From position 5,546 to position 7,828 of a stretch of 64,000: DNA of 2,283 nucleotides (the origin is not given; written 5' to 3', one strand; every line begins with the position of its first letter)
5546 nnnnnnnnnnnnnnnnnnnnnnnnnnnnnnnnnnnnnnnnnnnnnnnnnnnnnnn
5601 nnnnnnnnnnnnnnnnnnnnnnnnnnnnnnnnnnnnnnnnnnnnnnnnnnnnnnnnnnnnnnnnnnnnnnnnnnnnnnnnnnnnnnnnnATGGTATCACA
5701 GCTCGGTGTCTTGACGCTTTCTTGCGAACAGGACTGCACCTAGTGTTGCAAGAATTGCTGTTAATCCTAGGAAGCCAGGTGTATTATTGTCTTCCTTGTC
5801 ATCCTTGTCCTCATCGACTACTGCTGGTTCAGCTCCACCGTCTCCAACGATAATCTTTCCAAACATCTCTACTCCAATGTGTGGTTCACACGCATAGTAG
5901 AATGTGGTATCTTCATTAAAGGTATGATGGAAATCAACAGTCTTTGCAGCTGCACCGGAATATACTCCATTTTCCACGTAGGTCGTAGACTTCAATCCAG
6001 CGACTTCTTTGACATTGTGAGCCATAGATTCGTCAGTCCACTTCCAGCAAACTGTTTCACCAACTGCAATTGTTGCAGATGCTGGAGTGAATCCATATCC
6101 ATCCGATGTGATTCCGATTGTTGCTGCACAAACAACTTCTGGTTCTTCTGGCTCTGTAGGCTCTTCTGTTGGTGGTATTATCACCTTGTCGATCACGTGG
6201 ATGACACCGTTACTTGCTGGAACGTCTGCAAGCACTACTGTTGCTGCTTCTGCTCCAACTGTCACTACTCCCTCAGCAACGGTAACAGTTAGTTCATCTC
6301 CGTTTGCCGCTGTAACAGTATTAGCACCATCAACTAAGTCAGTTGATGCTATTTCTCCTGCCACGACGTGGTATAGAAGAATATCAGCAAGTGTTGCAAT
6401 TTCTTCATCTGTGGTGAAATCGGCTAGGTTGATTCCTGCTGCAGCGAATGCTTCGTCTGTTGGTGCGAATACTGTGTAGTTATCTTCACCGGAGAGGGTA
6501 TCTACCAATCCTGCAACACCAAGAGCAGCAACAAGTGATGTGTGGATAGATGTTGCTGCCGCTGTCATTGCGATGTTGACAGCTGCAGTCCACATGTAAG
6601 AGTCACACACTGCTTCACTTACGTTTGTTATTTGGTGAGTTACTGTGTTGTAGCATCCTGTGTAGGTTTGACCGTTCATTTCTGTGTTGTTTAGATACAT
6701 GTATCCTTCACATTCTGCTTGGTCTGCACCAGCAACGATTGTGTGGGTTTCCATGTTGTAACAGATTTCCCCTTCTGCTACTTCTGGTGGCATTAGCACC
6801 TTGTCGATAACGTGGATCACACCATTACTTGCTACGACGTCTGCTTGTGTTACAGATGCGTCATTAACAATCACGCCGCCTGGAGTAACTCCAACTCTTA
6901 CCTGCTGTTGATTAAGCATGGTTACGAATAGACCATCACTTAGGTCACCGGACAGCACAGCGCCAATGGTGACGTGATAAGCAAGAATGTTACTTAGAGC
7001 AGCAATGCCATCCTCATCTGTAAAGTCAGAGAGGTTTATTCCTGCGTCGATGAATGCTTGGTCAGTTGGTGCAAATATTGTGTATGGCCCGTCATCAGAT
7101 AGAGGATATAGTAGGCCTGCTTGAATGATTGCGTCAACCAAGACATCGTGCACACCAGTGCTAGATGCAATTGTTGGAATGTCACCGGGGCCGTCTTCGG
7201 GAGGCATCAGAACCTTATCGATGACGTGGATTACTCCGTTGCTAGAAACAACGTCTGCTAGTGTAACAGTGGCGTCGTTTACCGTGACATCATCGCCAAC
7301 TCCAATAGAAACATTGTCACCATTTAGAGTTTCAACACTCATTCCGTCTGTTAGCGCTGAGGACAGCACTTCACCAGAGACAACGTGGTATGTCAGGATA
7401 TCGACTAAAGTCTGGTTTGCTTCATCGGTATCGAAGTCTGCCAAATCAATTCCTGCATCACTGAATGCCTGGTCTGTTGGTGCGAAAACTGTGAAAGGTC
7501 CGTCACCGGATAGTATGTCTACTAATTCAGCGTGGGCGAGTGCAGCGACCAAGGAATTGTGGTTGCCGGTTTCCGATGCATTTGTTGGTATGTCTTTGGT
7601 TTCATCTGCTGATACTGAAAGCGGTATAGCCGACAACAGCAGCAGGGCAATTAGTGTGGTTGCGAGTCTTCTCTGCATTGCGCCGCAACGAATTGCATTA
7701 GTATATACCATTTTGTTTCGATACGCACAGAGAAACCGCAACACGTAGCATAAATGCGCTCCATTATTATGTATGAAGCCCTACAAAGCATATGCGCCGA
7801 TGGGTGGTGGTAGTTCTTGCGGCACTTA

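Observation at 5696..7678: Fasciclin x3 plus plastocyanin-like blue-copper domain fused in one PGF-CTERM-anchored protein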

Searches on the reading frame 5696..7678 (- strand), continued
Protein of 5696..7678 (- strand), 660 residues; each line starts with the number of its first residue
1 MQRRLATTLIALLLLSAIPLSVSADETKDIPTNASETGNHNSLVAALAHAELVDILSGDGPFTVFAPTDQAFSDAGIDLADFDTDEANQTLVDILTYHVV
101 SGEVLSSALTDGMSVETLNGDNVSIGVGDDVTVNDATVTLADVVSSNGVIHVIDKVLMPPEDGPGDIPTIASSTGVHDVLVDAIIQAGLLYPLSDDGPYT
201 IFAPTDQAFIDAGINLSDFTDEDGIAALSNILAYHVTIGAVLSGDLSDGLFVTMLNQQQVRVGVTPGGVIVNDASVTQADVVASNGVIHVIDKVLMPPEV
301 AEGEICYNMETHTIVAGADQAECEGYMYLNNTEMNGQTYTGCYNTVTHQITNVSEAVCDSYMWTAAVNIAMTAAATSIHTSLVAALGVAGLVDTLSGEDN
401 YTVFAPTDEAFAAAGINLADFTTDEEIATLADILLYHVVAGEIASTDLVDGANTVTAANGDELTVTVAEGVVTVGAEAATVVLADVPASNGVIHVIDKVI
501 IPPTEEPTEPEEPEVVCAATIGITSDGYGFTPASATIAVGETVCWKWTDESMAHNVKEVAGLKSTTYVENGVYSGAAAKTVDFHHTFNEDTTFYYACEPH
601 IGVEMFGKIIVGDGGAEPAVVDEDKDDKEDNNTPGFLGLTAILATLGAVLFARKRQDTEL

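Call 32: find_encoding_contigs(protein=P0094, flank=8000, max_places=2)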
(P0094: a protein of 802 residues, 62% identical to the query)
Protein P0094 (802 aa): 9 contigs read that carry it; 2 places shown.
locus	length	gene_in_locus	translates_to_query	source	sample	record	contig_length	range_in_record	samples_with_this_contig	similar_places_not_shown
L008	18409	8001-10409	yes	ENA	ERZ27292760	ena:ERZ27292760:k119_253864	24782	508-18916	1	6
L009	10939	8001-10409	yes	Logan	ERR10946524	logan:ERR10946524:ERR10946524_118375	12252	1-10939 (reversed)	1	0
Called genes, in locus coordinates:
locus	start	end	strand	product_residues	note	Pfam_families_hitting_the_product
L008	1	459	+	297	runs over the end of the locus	-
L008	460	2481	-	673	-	-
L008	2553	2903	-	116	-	-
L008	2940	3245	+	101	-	-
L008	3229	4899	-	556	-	PF00749:tRNA-synt_1c, PF03950:tRNA-synt_1c_C (weak)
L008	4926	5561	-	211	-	PF01351:RNase_HII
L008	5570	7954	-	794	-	-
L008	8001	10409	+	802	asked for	PF07596:SBP_bac_10 (faint), PF18042:ORF_12_N (faint), PF02469:Fasciclin, PF00127:Copper-bind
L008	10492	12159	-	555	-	PF03483:B3_4, PF03484:B5, PF17759:tRNA_synthFbeta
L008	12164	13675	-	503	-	PF01493:GXGXG (weak)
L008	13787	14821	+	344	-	PF00044:Gp_dh_N (weak), PF01113:DapB_N (faint), PF02800:Gp_dh_C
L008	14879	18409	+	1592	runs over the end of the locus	PF00082:Peptidase_S8, PF07705:CARDB (faint), PF22544:HYDIN_VesB_CFA65-like_Ig (faint)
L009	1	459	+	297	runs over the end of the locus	-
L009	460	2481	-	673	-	-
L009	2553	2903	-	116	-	-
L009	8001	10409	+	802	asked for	PF07596:SBP_bac_10 (faint), PF18042:ORF_12_N (faint), PF02469:Fasciclin, PF00127:Copper-bind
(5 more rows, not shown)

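Call 45: predict_structure(alignment_id=A2)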
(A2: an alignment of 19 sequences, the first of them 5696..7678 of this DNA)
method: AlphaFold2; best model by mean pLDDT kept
length: 660 residues; sequences in the alignment: 19
mean_pLDDT: 72.4   pTM: 0.31
mean pLDDT of the five models: 72.4, 71.5, 71.4, 62.9, 62.7
residues with pLDDT >= 90: 52; 70-90: 394; 50-70: 112; < 50: 102
segments of 3 or more residues with pLDDT < 50: 17-22, 300-318, 333-338, 342-367, 505-513, 617-637, 653-660
pLDDT, mean of each block of 10 residues (from residue 1): 62 51 71 81 87 84 89 81 80 91 84 86 85 87 86 87 69 80 76 72 89 80 67 81 75 72 77 85 83 76 29 44 53 49 37 34 41 56 71 67 81 76 77 87 73 81 80 80 63 79 53 67 87 87 88 89 82 87 88 90 88 62 33 42 62 47
secondary structure, 60 per line:
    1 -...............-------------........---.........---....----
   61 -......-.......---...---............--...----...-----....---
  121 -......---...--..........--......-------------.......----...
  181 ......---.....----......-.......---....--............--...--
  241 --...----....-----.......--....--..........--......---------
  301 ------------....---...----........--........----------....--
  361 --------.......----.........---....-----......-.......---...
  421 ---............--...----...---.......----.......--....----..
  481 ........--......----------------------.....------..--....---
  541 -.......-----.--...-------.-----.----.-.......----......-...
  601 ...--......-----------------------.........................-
elements in order (helices of 4 or more, strands of 3 or more residues): H2-16 H30-37 H41-49 H53-56 E62-67 H69-75 H85-96 E99-101 E114-117 E122-127 E131-133 E136-145 E148-153 H167-173 H178-186 H190-194 E199-204 H206-212 H216-219 H222-233 E236-238 E250-253 E259-265 E268-271 E274-283 E286-291 E313-316 E327-334 E337-344 H355-358 H369-375 H380-388 H392-395 E401-406 H408-414 H424-435 E438-440 E451-457 E462-468 E471-474 E479-488 E491-496 E519-523 E534-537 E542-548 E557-559 E580-586 E591-596 H598-603 E606-611 H635-659

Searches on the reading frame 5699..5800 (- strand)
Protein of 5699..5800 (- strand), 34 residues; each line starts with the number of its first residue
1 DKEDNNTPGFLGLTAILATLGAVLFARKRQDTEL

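Call 6: search_protein_families(library=ncbifam, proteins=[window:5699-5800:-], max_evalue=10)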
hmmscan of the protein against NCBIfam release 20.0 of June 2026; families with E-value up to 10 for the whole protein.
seq(34 aa): 3 families
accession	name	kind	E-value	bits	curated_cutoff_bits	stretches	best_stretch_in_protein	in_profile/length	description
NF045529.2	Heimdall-CTERM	domain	0.00058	20.1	24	1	6-30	1-25/26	Heimdall-CTERM domain-containing surface protein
TIGR01167.1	LPXTG_anchor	domain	0.001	19.6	15.9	1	4-30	9-33/34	LPXTG cell wall anchor domain-containing protein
TIGR04126.1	PGF_CTERM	domain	0.018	14.7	24.5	1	4-30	2-28/28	PGF-CTERM sorting domain-containing protein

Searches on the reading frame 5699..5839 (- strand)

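Call 6: search_protein_families(library=ncbifam, proteins=[window:5699-5839:-], max_evalue=10)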
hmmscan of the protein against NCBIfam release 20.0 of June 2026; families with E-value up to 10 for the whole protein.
seq(47 aa): 4 families
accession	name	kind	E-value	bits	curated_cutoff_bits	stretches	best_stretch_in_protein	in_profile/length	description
NF045529.2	Heimdall-CTERM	domain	0.0014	19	24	1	19-43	1-25/26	Heimdall-CTERM domain-containing surface protein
TIGR01167.1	LPXTG_anchor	domain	0.0025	18.4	15.9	1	17-43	9-33/34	LPXTG cell wall anchor domain-containing protein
TIGR04126.1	PGF_CTERM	domain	0.037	13.7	24.5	1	17-43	2-28/28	PGF-CTERM sorting domain-containing protein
TIGR04281.1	peripla_PGF_1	equivalog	0.039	13.1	325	1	9-42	296-330/330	PGF-CTERM-anchored ABC transporter substrate-binding protein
